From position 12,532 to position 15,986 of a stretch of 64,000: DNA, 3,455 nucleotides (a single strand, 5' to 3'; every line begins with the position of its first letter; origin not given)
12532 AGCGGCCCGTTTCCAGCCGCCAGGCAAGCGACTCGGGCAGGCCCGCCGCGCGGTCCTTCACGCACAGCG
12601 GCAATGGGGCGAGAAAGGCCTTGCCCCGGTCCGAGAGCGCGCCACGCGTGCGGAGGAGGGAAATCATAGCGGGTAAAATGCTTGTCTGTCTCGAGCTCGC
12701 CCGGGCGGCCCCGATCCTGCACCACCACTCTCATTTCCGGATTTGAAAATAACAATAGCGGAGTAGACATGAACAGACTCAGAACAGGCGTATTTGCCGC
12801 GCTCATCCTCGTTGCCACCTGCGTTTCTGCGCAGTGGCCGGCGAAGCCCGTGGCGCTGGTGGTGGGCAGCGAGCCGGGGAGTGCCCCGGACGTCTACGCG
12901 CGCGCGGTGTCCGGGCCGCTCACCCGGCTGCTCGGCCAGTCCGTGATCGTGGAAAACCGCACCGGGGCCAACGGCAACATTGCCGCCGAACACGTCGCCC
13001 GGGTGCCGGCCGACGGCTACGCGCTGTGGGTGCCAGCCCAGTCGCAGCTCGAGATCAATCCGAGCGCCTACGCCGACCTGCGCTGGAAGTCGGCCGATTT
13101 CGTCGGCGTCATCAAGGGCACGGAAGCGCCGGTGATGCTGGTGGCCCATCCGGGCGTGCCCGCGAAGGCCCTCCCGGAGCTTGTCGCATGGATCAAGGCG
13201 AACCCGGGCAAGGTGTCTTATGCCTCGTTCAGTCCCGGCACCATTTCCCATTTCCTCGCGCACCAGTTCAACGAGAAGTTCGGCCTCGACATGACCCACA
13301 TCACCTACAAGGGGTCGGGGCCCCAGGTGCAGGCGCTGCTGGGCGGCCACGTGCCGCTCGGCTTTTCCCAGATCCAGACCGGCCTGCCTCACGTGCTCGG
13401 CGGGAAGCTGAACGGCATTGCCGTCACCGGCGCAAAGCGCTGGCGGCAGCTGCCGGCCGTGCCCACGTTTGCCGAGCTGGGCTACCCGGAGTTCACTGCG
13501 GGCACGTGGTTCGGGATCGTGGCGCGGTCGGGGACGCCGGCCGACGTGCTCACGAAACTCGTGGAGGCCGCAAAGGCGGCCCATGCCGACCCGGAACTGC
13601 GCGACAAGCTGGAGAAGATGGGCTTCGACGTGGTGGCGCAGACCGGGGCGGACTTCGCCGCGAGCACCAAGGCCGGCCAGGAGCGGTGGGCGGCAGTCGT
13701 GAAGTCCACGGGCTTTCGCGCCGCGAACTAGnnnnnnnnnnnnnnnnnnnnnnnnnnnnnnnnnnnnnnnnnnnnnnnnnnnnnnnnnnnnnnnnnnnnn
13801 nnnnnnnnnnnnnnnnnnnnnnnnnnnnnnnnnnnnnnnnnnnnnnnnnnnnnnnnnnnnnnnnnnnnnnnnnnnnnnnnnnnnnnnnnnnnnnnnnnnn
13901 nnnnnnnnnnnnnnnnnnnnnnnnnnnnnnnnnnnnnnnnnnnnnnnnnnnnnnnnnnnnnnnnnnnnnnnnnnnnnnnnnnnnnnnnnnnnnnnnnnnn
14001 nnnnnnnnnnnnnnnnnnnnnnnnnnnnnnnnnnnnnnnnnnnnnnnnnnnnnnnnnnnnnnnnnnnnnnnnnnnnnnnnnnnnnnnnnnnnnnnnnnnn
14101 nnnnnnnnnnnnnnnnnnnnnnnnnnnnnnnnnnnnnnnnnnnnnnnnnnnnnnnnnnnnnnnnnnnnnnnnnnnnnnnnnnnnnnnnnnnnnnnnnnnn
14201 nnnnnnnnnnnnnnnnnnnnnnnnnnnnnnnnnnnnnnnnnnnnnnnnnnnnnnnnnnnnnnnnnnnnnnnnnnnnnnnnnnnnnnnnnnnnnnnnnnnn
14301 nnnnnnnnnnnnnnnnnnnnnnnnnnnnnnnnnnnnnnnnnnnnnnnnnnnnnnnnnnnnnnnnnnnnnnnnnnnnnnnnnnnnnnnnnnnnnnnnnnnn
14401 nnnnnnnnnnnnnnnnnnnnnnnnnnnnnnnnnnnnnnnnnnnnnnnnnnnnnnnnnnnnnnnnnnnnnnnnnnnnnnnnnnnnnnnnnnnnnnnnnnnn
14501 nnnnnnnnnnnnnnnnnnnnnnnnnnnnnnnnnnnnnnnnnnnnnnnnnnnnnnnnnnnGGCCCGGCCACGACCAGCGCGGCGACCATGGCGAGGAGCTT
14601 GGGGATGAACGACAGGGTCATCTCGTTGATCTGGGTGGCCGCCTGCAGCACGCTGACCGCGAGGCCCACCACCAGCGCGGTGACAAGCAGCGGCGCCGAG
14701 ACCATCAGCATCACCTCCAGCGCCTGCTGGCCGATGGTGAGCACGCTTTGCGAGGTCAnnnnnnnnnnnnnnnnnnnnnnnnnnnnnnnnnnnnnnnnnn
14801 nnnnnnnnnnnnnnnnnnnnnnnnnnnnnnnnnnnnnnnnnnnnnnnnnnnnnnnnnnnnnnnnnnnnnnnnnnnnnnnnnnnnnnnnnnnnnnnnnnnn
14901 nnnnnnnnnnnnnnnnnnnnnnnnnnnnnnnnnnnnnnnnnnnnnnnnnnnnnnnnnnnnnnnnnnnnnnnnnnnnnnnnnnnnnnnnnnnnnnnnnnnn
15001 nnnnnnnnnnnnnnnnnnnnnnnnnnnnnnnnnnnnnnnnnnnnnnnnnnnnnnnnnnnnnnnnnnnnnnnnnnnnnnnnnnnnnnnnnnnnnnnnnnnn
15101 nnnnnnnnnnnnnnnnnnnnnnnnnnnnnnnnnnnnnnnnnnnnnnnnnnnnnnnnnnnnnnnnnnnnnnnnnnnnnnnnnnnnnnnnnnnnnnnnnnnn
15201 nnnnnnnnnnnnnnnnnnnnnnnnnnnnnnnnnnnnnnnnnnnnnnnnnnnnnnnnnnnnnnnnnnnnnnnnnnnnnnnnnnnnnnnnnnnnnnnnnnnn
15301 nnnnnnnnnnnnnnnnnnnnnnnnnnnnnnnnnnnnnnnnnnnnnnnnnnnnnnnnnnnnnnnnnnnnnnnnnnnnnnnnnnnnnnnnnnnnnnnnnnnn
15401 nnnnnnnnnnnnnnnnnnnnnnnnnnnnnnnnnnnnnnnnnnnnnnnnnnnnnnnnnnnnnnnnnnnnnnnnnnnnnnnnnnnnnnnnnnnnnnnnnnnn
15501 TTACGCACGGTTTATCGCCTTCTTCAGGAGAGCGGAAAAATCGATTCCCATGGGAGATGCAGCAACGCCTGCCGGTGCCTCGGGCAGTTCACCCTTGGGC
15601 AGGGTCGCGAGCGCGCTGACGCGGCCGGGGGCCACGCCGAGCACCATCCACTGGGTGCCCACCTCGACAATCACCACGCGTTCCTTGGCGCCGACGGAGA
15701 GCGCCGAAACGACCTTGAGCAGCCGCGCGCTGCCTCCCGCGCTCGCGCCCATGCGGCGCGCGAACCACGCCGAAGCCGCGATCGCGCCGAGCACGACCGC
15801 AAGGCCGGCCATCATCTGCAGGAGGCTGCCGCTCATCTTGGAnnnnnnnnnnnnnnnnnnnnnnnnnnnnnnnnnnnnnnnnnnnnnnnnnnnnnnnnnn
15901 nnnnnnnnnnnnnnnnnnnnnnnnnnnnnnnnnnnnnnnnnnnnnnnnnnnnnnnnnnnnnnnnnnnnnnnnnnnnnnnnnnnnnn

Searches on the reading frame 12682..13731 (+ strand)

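Call 5: search_protein_families(library=pfam, proteins=[window:12682-13731:+], max_evalue=0.01)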
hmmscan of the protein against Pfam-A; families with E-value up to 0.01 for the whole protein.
window:12682-13731:+ (349 aa): 1 family
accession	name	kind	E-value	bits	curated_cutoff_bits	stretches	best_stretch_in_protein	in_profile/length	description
PF03401.19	TctC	-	3.9e-63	214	27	1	73-344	2-273/274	Tripartite tricarboxylate transporter family receptor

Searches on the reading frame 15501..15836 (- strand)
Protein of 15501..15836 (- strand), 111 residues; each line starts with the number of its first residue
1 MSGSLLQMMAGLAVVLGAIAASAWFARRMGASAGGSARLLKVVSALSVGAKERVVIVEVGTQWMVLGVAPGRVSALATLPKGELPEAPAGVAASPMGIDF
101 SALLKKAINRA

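Call 5: search_protein_families(library=pfam, proteins=[window:15501-15836:-], max_evalue=0.01)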
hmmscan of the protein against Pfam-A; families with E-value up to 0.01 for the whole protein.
window:15501-15836:- (111 aa): 1 family
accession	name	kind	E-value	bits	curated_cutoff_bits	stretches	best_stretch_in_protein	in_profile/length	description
PF04347.18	FliO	-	7.7e-22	77.6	22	1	24-108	1-90/91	Flagellar biosynthesis protein, FliO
